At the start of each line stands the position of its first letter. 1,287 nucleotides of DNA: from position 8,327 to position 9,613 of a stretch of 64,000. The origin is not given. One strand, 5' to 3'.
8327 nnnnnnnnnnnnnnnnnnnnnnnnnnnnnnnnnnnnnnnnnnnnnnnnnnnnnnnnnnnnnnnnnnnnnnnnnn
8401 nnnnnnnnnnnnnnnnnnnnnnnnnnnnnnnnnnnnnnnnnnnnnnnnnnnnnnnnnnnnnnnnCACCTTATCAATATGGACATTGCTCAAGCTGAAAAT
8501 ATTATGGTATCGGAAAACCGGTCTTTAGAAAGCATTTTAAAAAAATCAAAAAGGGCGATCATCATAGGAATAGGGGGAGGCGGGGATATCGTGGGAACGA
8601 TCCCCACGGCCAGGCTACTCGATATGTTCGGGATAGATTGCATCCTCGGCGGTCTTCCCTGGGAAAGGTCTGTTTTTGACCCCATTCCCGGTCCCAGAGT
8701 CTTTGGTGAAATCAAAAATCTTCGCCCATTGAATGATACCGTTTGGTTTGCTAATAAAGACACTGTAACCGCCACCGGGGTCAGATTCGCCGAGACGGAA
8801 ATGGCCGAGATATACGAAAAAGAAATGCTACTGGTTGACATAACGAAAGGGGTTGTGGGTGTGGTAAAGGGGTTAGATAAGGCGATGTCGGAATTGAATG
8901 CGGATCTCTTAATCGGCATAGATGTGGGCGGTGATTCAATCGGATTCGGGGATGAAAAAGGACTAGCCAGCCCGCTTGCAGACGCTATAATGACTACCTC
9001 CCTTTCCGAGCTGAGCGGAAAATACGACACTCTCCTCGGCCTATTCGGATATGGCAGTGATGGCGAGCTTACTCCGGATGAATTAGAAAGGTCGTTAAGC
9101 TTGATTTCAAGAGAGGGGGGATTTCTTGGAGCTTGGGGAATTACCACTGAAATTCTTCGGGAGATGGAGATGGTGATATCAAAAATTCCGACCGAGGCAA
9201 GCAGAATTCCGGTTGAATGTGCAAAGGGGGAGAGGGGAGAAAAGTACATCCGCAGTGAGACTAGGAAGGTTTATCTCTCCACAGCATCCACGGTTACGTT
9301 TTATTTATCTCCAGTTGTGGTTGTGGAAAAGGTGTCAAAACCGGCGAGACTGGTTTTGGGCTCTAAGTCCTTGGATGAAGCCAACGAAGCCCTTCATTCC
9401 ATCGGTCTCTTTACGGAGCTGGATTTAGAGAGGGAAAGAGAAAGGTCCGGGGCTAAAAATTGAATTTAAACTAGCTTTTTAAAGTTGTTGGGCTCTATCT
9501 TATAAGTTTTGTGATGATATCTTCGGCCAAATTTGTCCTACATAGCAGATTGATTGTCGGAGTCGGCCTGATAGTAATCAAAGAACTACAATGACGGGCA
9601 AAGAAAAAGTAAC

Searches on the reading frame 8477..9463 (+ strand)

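Call 15: search_protein_families(library=pfam, proteins=[window:8477-9463:+], max_evalue=0.001)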
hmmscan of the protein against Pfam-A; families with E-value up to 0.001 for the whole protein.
window:8477-9463:+ (328 aa): 1 family
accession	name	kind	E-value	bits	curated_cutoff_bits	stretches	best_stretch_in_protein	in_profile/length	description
PF06626.17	DUF1152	-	8.9e-90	301.3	27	1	29-321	2-294/295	Protein of unknown function (DUF1152)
